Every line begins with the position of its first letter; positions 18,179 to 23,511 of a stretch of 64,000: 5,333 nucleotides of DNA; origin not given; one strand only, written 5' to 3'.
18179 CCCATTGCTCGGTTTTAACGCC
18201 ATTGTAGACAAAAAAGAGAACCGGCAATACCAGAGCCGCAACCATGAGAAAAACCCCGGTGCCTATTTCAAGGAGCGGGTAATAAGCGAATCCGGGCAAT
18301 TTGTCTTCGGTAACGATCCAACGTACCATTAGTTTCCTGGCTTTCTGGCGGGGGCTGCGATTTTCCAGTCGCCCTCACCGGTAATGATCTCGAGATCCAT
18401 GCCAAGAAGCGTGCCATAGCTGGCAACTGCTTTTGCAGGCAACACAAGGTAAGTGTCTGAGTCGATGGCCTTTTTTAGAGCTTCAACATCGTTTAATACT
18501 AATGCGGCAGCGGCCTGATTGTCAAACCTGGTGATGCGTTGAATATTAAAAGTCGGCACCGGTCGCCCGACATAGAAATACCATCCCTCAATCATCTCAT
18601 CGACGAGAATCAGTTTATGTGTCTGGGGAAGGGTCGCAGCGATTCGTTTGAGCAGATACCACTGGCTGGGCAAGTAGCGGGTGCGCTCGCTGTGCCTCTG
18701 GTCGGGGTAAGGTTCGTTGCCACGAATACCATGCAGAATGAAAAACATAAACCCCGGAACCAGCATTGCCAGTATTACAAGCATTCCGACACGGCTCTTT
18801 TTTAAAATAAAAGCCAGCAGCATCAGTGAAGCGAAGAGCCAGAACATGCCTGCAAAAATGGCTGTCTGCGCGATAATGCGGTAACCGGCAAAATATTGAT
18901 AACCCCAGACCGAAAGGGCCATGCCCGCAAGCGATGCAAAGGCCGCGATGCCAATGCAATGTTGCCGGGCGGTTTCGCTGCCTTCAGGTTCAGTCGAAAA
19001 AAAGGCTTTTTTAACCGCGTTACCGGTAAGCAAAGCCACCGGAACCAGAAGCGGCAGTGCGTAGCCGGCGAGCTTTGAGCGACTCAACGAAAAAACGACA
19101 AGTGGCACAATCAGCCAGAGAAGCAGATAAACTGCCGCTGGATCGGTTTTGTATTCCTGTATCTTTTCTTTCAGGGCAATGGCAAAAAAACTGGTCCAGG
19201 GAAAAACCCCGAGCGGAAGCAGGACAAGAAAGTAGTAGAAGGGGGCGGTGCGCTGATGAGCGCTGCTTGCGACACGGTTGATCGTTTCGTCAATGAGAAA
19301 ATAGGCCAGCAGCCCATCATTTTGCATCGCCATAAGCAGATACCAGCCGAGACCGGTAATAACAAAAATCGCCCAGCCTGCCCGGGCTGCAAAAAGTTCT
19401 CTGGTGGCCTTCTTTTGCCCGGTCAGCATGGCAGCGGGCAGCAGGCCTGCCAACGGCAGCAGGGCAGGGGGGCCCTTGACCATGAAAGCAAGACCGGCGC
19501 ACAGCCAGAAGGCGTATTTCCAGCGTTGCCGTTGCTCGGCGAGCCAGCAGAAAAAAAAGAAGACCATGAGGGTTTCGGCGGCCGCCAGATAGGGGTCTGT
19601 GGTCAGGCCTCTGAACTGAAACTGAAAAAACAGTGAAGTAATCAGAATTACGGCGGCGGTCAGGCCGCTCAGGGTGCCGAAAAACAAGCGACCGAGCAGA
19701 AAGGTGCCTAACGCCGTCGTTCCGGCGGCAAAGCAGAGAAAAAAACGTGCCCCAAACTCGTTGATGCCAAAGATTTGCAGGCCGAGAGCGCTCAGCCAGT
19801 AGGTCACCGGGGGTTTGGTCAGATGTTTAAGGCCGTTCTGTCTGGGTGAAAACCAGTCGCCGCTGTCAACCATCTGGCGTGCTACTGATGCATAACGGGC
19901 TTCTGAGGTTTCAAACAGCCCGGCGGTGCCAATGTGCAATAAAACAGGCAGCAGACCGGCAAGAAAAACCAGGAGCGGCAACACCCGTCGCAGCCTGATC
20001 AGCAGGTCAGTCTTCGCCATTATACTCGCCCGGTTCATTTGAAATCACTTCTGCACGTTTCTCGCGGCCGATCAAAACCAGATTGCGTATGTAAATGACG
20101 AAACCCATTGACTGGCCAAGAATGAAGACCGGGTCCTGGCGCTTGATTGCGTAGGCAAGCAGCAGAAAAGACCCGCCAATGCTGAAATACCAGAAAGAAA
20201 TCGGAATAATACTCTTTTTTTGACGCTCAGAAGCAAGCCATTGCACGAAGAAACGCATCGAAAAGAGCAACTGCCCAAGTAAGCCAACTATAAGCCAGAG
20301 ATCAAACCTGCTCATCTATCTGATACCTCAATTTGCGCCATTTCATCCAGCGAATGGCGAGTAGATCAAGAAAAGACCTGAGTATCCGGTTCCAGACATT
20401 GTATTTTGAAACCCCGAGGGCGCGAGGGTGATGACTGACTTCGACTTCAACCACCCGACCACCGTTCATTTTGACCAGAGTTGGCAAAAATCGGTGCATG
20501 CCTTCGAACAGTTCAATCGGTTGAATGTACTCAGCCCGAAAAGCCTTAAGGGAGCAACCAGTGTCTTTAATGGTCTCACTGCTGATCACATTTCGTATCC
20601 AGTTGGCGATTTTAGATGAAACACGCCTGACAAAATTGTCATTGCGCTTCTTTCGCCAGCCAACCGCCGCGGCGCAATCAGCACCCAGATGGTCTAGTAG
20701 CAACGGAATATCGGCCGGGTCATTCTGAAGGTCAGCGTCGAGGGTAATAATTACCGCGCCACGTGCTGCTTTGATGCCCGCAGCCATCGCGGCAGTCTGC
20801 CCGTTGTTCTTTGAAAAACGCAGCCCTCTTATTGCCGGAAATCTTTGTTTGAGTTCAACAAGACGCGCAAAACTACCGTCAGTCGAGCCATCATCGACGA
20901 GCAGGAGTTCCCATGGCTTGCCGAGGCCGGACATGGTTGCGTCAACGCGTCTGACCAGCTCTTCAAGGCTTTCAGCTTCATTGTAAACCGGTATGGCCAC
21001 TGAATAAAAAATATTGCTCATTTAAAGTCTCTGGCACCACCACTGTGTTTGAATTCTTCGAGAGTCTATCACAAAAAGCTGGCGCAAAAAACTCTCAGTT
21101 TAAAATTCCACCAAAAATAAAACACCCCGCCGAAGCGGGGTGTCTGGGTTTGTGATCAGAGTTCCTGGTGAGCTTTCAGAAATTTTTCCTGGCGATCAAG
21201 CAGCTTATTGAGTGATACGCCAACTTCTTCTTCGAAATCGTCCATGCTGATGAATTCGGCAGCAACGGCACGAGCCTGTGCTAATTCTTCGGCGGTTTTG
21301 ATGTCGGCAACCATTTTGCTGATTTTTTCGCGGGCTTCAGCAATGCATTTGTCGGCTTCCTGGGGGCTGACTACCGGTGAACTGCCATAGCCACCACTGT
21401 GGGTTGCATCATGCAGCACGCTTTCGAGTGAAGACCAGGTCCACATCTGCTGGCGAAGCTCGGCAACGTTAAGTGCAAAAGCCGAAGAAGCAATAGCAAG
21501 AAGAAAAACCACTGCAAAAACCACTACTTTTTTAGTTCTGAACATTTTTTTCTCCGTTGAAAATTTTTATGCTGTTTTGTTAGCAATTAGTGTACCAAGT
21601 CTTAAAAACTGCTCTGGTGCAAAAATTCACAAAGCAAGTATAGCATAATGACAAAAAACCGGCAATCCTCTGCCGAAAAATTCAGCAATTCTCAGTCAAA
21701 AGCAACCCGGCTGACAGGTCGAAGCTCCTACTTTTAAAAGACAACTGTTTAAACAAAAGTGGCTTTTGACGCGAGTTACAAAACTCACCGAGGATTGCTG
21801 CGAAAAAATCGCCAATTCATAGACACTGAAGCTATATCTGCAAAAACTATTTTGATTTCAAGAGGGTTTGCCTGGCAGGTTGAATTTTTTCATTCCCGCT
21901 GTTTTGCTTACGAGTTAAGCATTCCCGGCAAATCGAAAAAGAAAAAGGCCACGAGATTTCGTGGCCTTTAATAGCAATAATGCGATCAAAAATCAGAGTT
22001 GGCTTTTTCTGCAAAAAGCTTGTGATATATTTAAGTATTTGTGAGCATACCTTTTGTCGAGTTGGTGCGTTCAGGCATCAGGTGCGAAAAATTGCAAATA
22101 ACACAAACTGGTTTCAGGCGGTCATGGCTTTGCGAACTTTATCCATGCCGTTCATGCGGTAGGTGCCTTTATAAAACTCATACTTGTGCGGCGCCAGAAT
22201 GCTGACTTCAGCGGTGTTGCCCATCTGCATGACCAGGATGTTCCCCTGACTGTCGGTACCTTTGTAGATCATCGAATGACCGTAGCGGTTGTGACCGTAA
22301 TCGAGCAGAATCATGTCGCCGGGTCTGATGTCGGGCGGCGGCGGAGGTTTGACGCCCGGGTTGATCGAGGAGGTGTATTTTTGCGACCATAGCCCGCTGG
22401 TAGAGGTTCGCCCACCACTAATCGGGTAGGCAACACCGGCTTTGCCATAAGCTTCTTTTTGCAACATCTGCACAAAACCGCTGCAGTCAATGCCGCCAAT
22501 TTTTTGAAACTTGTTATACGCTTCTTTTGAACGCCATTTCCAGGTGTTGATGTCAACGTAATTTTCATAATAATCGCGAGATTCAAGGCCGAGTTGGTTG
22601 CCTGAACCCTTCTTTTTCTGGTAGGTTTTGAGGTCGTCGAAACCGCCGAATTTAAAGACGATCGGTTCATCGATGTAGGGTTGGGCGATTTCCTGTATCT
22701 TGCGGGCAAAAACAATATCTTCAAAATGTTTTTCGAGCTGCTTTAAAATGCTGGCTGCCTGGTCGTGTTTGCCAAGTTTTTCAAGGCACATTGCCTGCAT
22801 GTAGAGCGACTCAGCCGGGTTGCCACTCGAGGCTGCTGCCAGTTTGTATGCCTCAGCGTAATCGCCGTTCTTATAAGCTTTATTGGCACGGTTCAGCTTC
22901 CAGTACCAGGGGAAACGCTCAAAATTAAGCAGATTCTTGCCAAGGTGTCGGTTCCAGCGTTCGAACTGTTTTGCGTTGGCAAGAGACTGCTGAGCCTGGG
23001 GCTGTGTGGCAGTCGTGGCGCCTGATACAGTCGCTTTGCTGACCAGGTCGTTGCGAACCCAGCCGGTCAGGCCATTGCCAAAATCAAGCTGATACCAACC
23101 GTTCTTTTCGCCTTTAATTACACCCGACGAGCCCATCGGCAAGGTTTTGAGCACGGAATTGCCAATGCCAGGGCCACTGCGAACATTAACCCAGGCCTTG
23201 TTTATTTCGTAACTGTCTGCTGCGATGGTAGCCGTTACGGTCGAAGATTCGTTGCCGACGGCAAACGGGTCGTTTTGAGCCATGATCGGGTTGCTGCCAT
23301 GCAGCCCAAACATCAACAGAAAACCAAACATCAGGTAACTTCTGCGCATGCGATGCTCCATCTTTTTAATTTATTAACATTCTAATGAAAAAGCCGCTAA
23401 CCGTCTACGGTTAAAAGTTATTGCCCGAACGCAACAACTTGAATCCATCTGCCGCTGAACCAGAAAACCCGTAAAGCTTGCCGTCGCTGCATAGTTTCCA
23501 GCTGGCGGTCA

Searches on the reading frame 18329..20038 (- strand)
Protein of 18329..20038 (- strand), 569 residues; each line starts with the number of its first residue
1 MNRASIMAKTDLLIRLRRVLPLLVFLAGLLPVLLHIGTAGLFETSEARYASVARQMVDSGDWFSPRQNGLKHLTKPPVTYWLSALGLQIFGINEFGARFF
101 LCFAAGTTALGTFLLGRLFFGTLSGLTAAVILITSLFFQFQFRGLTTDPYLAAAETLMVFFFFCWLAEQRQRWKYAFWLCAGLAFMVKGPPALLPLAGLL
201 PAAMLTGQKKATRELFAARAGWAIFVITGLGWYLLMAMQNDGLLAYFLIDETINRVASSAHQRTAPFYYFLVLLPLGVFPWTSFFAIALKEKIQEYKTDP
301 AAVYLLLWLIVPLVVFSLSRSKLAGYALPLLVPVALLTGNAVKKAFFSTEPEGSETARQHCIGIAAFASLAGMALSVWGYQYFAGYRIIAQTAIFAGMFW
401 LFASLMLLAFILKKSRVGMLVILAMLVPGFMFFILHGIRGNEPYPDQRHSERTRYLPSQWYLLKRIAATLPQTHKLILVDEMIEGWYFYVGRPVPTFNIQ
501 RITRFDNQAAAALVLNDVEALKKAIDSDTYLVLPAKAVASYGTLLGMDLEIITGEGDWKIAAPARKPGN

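Call 9: search_protein_families(library=pfam, proteins=[window:18329-20038:-], max_evalue=0.001)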
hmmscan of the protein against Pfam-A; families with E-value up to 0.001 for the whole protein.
window:18329-20038:- (569 aa): 1 family
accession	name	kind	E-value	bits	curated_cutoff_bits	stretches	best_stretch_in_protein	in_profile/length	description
PF13231.12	PMT_2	-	1.5e-16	61.4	26.1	1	75-225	2-151/160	Dolichyl-phosphate-mannose-protein mannosyltransferase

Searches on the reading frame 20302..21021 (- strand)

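Call 61: search_protein_families(library=pfam, proteins=[window:20302-21021:-], max_evalue=0.001)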
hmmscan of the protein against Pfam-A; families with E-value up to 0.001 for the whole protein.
window:20302-21021:- (239 aa): 2 families
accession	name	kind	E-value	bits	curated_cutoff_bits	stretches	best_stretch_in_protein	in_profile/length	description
PF00535.33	Glycos_transf_2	-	4.2e-30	105.3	23.3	1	7-141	1-132/168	Glycosyl transferase family 2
PF13641.12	Glyco_tranf_2_3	-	0.00056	20.4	27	1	6-129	3-127/230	Glycosyltransferase like family 2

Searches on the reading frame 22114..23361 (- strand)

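Call 61: search_protein_families(library=pfam, proteins=[window:22114-23361:-], max_evalue=0.001)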
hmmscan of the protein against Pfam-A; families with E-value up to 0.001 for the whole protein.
window:22114-23361:- (415 aa): 6 families
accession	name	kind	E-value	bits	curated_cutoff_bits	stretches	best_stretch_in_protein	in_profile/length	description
PF08239.17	SH3_3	-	7e-10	39.4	27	1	58-108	3-54/54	Bacterial SH3 domain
PF06347.19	SH3_4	-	6.1e-06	26.3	24.1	1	56-108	3-55/56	Bacterial SH3 domain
PF12895.13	ANAPC3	-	7.3e-06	26.6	27.2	1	159-207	30-80/82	Anaphase-promoting complex, cyclosome, subunit 3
PF13174.12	TPR_6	-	4.3e-05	24.3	26.3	1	184-213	1-30/33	Tetratricopeptide repeat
PF00877.26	NLPC_P60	-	0.00035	20.9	23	1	290-370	13-75/105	NlpC/P60 family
PF07719.23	TPR_2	-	0.0008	19.8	27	0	183-211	1-29/34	Tetratricopeptide repeat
